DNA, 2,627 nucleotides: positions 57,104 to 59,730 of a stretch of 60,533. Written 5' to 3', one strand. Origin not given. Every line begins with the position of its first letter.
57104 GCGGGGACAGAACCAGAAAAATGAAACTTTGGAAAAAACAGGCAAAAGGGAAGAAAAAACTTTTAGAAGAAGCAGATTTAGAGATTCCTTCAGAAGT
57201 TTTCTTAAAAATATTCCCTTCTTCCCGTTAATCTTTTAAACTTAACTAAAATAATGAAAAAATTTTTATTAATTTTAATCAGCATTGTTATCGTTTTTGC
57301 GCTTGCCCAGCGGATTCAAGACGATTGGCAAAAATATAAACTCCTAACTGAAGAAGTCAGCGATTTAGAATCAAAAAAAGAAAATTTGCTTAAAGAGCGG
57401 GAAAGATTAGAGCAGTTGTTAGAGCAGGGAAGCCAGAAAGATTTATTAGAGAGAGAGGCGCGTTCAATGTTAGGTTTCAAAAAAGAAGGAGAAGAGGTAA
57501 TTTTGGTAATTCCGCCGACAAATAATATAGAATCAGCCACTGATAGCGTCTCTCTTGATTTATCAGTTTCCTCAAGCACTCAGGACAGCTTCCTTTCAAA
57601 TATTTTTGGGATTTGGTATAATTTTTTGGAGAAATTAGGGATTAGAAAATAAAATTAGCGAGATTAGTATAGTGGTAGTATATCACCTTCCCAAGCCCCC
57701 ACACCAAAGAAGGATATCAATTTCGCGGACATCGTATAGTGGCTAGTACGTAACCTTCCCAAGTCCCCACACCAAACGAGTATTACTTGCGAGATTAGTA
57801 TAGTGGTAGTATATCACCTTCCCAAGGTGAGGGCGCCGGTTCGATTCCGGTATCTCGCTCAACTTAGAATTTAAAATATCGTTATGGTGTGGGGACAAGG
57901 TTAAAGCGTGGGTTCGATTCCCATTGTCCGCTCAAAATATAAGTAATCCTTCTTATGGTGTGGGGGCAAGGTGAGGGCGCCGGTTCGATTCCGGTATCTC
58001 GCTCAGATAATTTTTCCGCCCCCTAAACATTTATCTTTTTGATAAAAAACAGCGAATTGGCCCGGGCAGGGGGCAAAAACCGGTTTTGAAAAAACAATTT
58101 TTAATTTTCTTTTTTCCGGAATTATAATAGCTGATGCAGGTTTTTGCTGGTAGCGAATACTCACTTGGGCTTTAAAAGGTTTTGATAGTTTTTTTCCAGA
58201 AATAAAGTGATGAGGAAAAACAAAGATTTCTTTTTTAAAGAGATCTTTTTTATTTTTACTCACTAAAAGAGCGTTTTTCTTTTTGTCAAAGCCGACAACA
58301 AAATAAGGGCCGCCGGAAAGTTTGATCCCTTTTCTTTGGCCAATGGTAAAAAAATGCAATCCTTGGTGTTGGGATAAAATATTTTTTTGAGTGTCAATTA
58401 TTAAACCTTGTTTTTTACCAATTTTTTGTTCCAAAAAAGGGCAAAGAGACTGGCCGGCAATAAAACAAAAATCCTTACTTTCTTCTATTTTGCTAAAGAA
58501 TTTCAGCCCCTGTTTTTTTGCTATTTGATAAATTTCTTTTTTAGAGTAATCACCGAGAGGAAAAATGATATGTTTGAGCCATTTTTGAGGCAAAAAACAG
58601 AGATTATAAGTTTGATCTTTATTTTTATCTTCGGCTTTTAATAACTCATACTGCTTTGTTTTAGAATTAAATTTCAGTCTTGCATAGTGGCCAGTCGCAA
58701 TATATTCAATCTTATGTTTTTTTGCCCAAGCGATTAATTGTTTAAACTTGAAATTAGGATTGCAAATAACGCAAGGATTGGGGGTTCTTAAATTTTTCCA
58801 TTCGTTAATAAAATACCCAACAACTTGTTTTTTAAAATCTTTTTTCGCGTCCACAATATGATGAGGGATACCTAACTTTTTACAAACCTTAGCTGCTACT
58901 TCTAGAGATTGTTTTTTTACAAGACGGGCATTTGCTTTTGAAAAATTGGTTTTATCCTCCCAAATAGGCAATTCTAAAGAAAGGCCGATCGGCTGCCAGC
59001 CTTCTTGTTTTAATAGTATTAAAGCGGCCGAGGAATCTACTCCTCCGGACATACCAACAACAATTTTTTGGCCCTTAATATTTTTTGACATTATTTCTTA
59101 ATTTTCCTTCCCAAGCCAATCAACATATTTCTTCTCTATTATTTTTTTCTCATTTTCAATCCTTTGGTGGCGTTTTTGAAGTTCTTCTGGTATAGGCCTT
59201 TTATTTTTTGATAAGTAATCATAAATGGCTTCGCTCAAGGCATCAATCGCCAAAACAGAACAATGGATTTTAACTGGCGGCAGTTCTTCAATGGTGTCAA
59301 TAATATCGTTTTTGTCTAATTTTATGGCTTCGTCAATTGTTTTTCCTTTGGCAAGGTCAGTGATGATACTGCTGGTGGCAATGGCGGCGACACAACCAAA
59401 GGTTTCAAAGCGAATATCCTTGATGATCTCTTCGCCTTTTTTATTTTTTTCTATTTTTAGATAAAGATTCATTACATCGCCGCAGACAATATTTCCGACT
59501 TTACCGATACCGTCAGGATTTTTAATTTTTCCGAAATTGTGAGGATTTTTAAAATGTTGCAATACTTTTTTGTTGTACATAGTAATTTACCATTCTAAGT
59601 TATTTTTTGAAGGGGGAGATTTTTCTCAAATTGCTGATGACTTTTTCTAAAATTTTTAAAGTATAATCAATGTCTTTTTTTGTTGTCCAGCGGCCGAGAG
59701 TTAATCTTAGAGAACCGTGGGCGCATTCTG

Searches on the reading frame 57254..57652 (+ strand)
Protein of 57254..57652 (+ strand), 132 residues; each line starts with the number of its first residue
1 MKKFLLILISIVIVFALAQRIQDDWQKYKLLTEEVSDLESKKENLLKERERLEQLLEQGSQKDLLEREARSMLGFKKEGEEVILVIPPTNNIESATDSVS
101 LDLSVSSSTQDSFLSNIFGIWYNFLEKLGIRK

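Call 14: search_protein_families(library=pfam, proteins=[window:57254-57652:+])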
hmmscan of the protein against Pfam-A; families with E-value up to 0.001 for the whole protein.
window:57254-57652:+ (132 aa): 1 family
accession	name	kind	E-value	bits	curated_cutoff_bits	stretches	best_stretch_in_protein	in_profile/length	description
PF04977.20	DivIC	-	3.6e-10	40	28.9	1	17-87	8-79/80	Septum formation initiator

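Call 48: find_encoding_contigs(protein=window:57254-57652:+, flank=3000, max_places=10)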
Protein window:57254-57652:+ (132 aa): 6 contigs read that carry it; 6 places shown.
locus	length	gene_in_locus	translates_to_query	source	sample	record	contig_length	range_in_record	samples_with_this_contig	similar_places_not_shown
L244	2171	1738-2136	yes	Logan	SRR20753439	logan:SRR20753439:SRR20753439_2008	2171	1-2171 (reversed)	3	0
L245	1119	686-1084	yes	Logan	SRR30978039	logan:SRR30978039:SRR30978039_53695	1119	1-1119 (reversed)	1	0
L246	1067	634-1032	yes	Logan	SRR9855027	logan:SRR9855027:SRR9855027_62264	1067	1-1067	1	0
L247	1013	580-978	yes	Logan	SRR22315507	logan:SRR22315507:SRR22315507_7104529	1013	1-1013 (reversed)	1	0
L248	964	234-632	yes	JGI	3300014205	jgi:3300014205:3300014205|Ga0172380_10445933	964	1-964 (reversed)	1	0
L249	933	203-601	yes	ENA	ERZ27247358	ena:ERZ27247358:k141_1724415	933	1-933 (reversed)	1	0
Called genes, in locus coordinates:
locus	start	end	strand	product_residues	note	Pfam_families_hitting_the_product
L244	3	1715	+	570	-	?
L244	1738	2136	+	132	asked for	PF04977:DivIC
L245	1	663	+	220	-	?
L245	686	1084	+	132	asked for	PF04977:DivIC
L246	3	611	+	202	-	?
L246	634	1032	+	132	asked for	PF04977:DivIC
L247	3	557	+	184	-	?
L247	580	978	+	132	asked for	PF04977:DivIC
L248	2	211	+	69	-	?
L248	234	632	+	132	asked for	PF04977:DivIC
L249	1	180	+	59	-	?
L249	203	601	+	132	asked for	PF04977:DivIC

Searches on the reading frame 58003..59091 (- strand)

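Call 14: search_protein_families(library=pfam, proteins=[window:58003-59091:-])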
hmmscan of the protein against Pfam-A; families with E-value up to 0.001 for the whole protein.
window:58003-59091:- (362 aa): 7 families
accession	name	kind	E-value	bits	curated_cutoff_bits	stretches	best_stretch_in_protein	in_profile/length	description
PF03054.22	tRNA_Me_trans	-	3.8e-62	210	20.6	1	8-212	1-201/202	tRNA methyl transferase HUP domain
PF20259.3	tRNA_Me_trans_M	-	2.7e-19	68.9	27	1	219-279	3-66/66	tRNA methyl transferase PRC-barrel domain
PF20258.4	tRNA_Me_trans_C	-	2.5e-15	57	20.6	1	288-361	3-77/77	Aminomethyltransferase beta-barrel domain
PF01171.26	ATP_bind_3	-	2.9e-06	27.6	27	1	9-199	1-164/182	PP-loop family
PF06508.19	QueC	-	1e-05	25.6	22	1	9-198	1-177/210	Queuosine biosynthesis protein QueC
PF02540.23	NAD_synthase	-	0.00031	20.4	21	1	6-86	17-85/242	NAD synthase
PF00764.25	Arginosuc_synth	-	0.00036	21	27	0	9-134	1-114/162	Arginosuccinate synthase N-terminal HUP domain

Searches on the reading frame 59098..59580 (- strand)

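Call 39: search_protein_families(library=pfam, proteins=[window:59098-59580:-], max_evalue=0.00001)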
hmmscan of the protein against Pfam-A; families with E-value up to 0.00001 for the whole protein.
window:59098-59580:- (160 aa): 1 family
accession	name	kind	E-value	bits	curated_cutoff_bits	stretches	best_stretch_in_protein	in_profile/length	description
PF01592.21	NifU_N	-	3.3e-43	147.3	22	1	1-127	1-125/127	NifU-like N terminal domain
